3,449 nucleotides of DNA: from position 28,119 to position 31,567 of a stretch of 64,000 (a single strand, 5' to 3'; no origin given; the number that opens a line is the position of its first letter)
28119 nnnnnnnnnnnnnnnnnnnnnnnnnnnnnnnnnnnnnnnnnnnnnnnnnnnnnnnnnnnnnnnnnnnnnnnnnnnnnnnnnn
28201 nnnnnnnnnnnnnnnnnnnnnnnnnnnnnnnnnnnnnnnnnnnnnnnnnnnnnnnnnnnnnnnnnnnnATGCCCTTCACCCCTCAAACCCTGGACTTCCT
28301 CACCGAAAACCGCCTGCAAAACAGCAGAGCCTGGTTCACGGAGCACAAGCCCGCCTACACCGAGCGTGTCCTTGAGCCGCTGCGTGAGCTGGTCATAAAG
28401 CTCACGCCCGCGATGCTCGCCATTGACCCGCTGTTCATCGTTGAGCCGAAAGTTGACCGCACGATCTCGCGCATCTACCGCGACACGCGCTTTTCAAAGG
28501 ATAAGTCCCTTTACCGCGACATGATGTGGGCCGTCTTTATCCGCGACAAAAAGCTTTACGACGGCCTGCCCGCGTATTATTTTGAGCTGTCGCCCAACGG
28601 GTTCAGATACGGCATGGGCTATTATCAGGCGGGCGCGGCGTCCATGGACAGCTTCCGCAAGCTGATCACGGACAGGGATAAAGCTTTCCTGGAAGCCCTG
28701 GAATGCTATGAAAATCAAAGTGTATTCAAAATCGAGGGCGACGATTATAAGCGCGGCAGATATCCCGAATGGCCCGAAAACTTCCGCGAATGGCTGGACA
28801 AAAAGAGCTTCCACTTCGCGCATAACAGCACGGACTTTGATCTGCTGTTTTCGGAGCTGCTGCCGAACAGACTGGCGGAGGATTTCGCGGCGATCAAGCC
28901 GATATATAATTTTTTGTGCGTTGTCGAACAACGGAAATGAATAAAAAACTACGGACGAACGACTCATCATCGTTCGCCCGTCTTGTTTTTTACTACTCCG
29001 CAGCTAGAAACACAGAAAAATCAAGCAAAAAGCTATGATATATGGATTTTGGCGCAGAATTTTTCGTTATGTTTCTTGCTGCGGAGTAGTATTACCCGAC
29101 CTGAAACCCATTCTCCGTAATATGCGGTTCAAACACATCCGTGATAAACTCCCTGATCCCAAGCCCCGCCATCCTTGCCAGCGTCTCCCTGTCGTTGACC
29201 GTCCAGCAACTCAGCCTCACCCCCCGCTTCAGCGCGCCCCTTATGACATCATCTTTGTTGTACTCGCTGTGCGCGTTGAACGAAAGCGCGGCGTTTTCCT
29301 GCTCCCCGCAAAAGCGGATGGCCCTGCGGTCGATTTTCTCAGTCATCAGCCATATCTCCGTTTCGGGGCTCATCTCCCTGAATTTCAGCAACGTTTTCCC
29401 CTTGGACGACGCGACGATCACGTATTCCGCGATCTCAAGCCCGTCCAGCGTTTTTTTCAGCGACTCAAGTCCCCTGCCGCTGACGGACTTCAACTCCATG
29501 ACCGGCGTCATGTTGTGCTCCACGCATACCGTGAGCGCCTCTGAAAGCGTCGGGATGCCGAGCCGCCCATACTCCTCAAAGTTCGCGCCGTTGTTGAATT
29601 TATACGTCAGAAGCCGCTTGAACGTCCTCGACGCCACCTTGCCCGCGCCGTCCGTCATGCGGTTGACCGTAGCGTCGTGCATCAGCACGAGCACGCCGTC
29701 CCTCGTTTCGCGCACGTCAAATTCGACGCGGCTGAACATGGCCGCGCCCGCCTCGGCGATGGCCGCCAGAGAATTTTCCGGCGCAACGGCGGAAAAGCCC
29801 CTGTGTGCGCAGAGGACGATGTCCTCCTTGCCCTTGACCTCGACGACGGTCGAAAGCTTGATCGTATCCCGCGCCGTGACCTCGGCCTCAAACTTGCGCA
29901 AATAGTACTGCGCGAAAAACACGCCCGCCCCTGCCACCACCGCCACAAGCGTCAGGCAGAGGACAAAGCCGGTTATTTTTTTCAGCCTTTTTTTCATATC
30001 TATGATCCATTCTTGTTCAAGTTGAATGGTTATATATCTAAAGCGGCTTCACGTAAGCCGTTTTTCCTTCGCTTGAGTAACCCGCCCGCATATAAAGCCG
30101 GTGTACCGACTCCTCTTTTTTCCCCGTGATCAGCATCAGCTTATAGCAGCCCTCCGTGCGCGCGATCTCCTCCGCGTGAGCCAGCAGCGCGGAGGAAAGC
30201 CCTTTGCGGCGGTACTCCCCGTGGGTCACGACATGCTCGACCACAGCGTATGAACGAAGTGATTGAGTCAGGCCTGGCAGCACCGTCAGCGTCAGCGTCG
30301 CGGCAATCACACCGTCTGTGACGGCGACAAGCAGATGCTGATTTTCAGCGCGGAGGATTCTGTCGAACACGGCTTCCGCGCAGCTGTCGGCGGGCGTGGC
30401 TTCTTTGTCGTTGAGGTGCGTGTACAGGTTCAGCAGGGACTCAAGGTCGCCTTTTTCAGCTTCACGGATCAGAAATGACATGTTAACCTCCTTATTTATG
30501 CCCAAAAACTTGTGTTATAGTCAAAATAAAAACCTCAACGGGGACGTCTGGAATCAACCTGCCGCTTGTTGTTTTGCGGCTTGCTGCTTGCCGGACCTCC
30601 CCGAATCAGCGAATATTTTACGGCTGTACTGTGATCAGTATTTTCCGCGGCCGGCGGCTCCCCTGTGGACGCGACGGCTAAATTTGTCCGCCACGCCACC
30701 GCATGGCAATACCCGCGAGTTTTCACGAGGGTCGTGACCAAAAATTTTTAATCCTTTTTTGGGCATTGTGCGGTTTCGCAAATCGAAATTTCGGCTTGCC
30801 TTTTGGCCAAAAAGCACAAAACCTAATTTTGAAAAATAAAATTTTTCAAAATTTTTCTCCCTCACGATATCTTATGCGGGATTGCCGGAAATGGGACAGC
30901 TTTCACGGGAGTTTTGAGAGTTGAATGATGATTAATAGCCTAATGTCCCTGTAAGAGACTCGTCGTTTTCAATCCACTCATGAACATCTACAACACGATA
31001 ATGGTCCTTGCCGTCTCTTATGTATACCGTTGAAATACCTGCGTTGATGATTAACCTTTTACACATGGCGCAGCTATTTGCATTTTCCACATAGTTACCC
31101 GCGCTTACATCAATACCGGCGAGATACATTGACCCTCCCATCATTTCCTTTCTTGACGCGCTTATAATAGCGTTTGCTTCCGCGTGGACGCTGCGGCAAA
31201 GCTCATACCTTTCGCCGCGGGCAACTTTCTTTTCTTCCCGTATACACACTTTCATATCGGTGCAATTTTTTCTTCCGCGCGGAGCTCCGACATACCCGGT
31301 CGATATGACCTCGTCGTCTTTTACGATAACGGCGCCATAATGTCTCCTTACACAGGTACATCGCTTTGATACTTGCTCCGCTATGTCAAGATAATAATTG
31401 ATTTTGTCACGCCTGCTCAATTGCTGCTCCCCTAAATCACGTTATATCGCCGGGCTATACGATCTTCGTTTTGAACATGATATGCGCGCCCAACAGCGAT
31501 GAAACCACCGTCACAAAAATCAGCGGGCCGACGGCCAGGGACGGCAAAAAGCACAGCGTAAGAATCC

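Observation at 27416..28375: Stand-alone TIR-domain / XRE-HTH fusion gene inserted at the end of the glycolytic operon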

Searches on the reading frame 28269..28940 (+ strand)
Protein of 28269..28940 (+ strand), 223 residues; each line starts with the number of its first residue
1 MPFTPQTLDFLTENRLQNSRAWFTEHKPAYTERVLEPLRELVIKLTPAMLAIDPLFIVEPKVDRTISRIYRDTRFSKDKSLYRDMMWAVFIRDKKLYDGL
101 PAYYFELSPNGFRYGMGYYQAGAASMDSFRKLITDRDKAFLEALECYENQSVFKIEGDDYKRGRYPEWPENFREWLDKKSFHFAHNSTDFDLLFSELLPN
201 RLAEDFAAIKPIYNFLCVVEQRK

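Call 4: search_protein_families(library=pfam, proteins=[window:28269-28937:+], max_evalue=1)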
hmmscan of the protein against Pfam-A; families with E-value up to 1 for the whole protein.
window:28269-28937:+ (223 aa): 1 family
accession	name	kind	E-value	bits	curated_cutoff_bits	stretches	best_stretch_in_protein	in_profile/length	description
PF09365.15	DUF2461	-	4.6e-56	190.5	22.8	1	6-215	1-208/208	Conserved hypothetical protein (DUF2461)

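Call 22: find_encoding_contigs(protein=window:28269-28940:+, flank=6000, max_places=8)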
Protein window:28269-28940:+ (223 aa): 2 contigs read that carry it; 1 place shown.
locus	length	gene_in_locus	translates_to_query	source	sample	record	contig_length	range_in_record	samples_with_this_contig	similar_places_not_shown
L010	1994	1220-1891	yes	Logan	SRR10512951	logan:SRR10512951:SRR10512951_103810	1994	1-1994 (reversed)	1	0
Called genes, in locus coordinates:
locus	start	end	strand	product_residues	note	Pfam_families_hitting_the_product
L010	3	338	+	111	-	?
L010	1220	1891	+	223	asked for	PF09365:DUF2461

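Call 23: find_related_loci(query=window:28269-28937:+, collection=genome_contigs, flank=6000)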
Query window:28269-28937:+ (223 aa) in genome_contigs; peptide patterns used: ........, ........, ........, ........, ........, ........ (x = any residue, [..] = any of these).
106 stretches matched a pattern; 31 encode a relative of the query (tblastn E <= 1e-3); 31 distinct loci.
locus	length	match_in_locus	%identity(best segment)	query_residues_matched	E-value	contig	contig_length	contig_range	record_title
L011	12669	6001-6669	70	1-223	3e-107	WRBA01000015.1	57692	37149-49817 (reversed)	MAG: Defluviitaleaceae bacterium isolate Lab288P1bin59 Ga0131853_10000770, whole genome shotgun sequence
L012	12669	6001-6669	61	1-223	9e-93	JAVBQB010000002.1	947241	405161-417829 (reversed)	MAG: Oscillospiraceae bacterium isolate EPI_MAG_00155 c_000012296558, whole genome shotgun sequence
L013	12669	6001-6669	59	1-223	2e-87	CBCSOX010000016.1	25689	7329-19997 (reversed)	MAG TPA_asm: uncultured Oscillospiraceae bacterium isolate SRR20550312_metabat2_52 genome assembly, contig: ERZ24911547.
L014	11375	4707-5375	60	1-223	1e-86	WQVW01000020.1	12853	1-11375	MAG: Oscillospiraceae bacterium isolate Emb289P1bin49 Ga0123355_10013176, whole genome shotgun sequence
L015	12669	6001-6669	58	1-223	5e-86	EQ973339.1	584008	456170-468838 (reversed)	Clostridium methylpentosum DSM 5476 Scfld1 genomic scaffold, whole genome shotgun sequence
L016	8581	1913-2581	57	1-223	9e-85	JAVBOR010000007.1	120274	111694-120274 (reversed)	MAG: Oscillospiraceae bacterium isolate EPI_MAG_00114 c_000002250066, whole genome shotgun sequence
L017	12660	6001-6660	57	1-220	1e-81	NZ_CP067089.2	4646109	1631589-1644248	Breznakiella homolactica strain RmG30 chromosome, complete genome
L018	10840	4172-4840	56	1-223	5e-81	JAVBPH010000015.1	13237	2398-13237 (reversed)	MAG: Treponemataceae bacterium isolate EPI_MAG_00133 c_000000232470, whole genome shotgun sequence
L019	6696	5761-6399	56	11-223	3e-78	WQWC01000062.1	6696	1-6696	MAG: Oscillospiraceae bacterium isolate Emb289P1bin61 Ga0123355_10051306, whole genome shotgun sequence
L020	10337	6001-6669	55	1-223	9e-78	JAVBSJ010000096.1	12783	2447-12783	MAG: Oscillospiraceae bacterium isolate EPI_MAG_00220 c_000005536062, whole genome shotgun sequence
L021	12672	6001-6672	50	1-223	9e-75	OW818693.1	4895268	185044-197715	metagenome genome assembly, chromosome: 1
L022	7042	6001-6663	52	3-223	5e-74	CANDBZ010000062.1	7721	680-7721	MAG TPA_asm: uncultured Clostridia bacterium isolate ERR6760077_bin.37_metawrap_v1.3_MAG genome assembly, contig: ERZ128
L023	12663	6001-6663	52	3-223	3e-71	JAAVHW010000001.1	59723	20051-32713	MAG: Clostridiales bacterium isolate Mgla_MAG_4-bin_16 c_000000030042, whole genome shotgun sequence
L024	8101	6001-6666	50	3-223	4e-64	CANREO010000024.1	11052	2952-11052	MAG: uncultured Clostridia bacterium isolate Lapin-024__bin87 genome assembly, contig: Lapin-024__NODE_7503_length_11052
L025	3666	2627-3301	48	1-223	7e-59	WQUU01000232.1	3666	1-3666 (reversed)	MAG: Bacillota bacterium isolate Cu122P5bin9 JGI20166J26741_11860042, whole genome shotgun sequence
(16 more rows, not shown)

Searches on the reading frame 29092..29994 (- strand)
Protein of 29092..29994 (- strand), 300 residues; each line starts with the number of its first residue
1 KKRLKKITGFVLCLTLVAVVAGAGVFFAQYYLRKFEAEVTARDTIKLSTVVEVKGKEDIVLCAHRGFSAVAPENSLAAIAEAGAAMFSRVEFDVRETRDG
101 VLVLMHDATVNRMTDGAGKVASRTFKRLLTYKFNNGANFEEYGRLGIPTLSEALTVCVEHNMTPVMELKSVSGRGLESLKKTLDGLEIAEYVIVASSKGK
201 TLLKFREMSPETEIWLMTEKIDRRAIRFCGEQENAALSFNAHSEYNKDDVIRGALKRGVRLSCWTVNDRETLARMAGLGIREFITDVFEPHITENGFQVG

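Call 68: search_protein_families(library=pfam, proteins=[window:29092-29994:-], max_evalue=0.0001)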
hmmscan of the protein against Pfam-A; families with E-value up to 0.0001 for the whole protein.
window:29092-29994:- (300 aa): 1 family
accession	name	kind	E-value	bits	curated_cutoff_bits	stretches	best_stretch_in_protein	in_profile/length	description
PF03009.23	GDPD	-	9.7e-32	111.4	23.6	1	64-287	1-241/244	Glycerophosphoryl diester phosphodiesterase family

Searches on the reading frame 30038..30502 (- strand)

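Call 68: search_protein_families(library=pfam, proteins=[window:30038-30502:-], max_evalue=0.0001)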
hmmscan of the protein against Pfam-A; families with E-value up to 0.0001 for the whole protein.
window:30038-30502:- (154 aa): 4 families
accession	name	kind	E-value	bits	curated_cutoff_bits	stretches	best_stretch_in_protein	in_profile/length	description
PF00583.31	Acetyltransf_1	-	2e-16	60.8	20.7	1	28-142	6-116/116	Acetyltransferase (GNAT) family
PF13508.13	Acetyltransf_7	-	9.2e-10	39.2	27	1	54-143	2-83/84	Acetyltransferase (GNAT) domain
PF13527.13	Acetyltransf_9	-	5.7e-07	30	25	1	12-142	2-124/127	Acetyltransferase (GNAT) domain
PF13673.13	Acetyltransf_10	-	6e-05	23.5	23.6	1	42-146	18-111/128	Acetyltransferase (GNAT) domain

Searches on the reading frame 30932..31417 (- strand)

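Call 68: search_protein_families(library=pfam, proteins=[window:30932-31417:-], max_evalue=0.0001)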
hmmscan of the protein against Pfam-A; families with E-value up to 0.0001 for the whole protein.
window:30932-31417:- (161 aa): 2 families
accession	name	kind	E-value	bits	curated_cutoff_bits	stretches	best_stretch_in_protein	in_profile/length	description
PF00383.29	dCMP_cyt_deam_1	-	2.1e-14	53.7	25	1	5-133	3-100/102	Cytidine and deoxycytidylate deaminase zinc-binding region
PF14437.12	MafB19-deam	-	3.5e-09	37.1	27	1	5-136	3-102/142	MafB19-like deaminase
